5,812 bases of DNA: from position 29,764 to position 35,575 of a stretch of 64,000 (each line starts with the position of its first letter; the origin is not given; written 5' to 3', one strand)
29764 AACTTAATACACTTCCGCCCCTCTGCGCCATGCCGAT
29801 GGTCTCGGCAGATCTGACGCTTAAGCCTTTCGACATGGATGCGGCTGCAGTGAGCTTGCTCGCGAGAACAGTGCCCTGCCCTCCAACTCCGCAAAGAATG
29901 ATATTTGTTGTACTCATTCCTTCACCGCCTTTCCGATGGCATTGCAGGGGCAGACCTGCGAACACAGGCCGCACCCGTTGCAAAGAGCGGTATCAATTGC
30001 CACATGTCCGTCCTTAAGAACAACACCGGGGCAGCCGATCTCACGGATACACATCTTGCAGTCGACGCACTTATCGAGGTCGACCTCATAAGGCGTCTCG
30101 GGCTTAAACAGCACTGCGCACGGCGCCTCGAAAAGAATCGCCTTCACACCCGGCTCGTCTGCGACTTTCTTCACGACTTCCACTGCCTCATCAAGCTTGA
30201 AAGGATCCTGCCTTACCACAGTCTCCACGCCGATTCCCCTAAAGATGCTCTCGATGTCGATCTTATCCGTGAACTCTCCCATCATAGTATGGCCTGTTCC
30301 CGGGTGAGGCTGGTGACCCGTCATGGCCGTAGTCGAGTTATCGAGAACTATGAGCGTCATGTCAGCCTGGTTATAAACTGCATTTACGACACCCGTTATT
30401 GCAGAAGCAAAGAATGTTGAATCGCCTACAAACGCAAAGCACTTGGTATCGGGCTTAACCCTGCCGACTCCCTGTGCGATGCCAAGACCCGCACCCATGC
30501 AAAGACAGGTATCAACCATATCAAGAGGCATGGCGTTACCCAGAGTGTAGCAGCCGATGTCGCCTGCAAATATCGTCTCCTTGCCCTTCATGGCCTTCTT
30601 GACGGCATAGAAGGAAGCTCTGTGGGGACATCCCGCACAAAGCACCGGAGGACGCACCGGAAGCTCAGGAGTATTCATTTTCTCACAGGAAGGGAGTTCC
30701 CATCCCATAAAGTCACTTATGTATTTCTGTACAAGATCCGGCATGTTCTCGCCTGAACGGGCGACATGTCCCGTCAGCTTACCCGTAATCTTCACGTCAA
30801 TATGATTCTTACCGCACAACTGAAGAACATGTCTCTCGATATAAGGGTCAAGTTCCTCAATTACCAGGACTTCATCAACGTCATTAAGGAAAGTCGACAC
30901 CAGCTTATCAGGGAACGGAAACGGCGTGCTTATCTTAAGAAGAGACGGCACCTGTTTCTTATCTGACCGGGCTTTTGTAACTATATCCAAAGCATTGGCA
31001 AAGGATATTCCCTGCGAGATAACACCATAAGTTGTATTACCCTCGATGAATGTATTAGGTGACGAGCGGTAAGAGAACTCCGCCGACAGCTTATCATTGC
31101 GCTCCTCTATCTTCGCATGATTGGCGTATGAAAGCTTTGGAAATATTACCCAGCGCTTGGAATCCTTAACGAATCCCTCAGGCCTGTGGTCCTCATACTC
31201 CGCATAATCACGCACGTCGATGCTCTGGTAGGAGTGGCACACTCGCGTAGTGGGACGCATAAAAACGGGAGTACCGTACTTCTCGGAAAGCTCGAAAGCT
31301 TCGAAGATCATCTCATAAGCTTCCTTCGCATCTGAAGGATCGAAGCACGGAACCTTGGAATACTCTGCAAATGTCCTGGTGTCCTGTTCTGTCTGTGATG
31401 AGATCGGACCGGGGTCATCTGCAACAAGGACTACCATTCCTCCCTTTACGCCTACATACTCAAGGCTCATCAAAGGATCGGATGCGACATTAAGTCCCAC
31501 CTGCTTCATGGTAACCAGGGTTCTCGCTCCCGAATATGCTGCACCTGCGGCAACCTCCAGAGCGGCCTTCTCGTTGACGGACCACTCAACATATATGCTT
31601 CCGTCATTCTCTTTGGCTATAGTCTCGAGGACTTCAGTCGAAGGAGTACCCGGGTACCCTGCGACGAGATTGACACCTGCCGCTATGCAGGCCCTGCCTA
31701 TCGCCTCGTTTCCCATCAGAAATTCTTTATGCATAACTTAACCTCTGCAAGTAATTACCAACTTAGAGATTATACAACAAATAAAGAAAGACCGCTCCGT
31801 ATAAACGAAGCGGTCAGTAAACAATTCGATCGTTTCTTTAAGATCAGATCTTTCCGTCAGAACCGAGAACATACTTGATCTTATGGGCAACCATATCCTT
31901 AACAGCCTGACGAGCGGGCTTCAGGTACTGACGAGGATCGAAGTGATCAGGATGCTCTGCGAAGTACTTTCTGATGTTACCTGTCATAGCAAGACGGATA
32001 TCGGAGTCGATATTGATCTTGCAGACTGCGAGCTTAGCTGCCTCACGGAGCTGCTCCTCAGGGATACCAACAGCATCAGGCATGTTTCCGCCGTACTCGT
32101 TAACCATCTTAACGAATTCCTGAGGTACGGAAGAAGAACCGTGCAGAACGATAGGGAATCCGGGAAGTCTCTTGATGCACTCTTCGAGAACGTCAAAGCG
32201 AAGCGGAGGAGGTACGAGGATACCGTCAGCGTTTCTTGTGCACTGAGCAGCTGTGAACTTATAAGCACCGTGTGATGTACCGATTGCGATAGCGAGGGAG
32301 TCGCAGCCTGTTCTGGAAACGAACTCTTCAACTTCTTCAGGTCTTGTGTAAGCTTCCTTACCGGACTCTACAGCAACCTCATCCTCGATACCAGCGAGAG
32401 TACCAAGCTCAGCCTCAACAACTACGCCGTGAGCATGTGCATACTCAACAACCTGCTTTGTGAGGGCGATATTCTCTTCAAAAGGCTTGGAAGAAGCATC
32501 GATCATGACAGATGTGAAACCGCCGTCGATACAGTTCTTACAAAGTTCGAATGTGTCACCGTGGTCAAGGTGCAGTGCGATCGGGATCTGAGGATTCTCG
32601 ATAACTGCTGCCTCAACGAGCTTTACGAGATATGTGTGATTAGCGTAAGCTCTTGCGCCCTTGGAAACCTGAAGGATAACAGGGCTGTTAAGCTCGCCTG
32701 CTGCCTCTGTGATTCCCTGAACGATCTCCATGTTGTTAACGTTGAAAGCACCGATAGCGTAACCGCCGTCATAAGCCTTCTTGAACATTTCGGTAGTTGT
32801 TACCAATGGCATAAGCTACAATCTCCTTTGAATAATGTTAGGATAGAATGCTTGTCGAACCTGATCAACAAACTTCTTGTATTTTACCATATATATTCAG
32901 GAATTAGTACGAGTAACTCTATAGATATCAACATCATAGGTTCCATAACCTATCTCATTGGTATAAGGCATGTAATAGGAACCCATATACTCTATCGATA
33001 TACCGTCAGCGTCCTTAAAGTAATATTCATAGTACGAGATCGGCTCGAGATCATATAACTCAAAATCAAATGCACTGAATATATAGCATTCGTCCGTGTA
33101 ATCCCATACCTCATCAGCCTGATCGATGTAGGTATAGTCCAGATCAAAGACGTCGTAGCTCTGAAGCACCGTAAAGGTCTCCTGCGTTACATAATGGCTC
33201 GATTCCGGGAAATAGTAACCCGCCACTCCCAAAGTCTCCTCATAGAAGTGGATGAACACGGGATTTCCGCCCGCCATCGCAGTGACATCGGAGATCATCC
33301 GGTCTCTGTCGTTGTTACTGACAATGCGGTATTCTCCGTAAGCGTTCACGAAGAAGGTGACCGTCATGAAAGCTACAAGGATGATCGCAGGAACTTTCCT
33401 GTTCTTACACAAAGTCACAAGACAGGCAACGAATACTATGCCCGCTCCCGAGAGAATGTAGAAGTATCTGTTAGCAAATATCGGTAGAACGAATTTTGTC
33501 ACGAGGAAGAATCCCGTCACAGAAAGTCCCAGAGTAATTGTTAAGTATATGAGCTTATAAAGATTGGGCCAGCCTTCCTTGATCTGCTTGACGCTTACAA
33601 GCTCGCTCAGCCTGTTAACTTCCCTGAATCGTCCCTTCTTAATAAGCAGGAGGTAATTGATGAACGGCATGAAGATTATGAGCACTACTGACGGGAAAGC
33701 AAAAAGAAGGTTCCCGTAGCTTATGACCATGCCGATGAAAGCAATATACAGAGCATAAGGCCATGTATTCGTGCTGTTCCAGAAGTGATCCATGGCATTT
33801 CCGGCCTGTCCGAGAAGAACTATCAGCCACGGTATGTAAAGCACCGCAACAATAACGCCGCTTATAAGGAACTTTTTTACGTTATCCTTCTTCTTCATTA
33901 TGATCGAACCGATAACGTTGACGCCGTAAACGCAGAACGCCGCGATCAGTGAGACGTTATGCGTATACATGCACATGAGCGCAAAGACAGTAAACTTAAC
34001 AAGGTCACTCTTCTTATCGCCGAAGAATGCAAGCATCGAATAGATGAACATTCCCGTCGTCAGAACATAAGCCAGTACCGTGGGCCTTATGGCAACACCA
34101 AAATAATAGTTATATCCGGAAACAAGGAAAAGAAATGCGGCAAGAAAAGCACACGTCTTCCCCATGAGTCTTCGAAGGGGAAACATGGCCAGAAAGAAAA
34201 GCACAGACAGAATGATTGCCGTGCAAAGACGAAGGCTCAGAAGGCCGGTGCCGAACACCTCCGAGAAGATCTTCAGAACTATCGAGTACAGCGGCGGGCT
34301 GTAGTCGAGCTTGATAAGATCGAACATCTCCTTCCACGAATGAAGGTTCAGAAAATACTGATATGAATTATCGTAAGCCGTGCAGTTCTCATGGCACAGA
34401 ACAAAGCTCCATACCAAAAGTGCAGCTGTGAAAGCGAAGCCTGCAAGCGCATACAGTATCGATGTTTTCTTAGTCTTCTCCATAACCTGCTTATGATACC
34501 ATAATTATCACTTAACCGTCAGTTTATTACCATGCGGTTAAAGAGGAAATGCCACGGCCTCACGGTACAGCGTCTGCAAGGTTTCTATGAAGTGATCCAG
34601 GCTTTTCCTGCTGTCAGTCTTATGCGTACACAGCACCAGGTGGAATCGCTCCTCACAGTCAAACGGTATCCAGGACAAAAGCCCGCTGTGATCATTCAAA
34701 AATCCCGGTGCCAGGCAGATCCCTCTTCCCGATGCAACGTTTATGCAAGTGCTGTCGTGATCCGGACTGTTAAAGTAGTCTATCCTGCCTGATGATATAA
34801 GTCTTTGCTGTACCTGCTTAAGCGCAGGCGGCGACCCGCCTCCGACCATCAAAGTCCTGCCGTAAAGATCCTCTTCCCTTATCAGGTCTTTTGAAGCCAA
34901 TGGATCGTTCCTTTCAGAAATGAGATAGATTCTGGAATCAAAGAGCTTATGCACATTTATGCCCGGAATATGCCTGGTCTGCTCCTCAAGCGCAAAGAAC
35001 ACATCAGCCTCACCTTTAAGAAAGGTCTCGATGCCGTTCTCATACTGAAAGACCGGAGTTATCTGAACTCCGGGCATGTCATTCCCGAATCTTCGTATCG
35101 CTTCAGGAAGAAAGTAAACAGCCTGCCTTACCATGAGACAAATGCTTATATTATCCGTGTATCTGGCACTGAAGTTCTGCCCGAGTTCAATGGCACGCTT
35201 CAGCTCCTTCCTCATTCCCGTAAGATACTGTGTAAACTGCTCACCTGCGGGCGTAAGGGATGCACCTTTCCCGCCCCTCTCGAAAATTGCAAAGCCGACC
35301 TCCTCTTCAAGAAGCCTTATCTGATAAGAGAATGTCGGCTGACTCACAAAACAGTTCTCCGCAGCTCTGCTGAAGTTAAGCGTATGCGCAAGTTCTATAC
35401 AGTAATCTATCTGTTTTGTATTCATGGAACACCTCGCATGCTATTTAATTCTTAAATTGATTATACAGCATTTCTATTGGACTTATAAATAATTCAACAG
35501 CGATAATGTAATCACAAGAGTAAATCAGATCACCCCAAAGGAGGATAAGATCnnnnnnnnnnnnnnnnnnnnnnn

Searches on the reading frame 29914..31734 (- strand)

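Call 68: search_protein_families(library=pfam, proteins=[window:29914-31734:-], max_evalue=0.0001)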
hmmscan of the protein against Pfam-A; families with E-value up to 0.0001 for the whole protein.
window:29914-31734:- (606 aa): 8 families
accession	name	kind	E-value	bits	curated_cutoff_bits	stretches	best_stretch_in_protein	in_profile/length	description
PF02775.26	TPP_enzyme_C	-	2.1e-23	83.2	21.9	1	392-529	1-145/151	Thiamine pyrophosphate enzyme, C-terminal TPP binding domain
PF01855.24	POR_N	-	3e-17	63.6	27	1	15-181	2-174/231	Pyruvate flavodoxin/ferredoxin oxidoreductase, thiamine diP-bdg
PF00037.32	Fer4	-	1.3e-07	31.5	21.1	1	579-600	2-23/24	4Fe-4S binding domain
PF02776.23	TPP_enzyme_N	-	8.2e-07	29.2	26.8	0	8-83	3-76/119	Thiamine pyrophosphate enzyme, N-terminal TPP binding domain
PF12797.12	Fer4_2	-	2.5e-05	24.4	24.5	0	577-596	2-21/22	4Fe-4S binding domain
PF12837.12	Fer4_6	-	2.8e-05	24.3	25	0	578-600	2-24/24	4Fe-4S binding domain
PF17147.9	PFOR_II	-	3.6e-05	24.5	27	1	236-294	3-60/102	Pyruvate:ferredoxin oxidoreductase core domain II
PF14697.11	Fer4_21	-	9.3e-05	22.9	35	0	551-600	3-57/59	4Fe-4S dicluster domain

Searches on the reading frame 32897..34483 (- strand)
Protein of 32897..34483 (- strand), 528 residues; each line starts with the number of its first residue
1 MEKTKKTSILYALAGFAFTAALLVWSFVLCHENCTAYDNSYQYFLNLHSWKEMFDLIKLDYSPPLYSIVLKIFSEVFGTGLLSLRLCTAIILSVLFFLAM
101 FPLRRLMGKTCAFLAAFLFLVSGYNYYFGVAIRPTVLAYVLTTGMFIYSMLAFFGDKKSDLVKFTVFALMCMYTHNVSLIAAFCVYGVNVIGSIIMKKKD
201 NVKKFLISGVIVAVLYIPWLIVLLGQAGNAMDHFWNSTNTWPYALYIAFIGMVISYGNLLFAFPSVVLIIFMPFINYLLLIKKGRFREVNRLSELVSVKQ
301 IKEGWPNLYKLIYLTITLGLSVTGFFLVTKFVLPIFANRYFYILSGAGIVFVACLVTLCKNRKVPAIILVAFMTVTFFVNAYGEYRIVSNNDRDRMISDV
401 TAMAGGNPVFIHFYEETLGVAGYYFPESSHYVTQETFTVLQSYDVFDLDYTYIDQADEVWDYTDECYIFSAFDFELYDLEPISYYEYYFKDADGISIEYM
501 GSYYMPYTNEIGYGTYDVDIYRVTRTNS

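Call 68: search_protein_families(library=pfam, proteins=[window:32897-34483:-], max_evalue=0.0001)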
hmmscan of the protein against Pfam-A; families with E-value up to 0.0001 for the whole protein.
window:32897-34483:- (528 aa): 1 family
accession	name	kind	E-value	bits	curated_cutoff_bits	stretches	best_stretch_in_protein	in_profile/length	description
PF13231.12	PMT_2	-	1.2e-05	26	26.1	1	63-221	3-159/160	Dolichyl-phosphate-mannose-protein mannosyltransferase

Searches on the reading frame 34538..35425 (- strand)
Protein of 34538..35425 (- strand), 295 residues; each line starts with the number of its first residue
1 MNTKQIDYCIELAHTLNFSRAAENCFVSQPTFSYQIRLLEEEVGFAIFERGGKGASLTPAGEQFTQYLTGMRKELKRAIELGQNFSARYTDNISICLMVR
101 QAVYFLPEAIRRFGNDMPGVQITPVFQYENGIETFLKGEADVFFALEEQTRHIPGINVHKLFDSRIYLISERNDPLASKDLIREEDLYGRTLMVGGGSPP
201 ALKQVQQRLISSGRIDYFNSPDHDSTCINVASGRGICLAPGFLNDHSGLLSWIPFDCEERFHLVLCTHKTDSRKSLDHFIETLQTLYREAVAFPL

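Call 68: search_protein_families(library=pfam, proteins=[window:34538-35425:-], max_evalue=0.0001)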
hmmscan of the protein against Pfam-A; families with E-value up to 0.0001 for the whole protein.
window:34538-35425:- (295 aa): 2 families
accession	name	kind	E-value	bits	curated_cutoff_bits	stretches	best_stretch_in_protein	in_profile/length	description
PF00126.33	HTH_1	-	3.3e-18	65.8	26.6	1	4-62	2-60/60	Bacterial regulatory helix-turn-helix protein, lysR family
PF03466.25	LysR_substrate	-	3.2e-16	59.8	28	1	93-285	8-206/209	LysR substrate binding domain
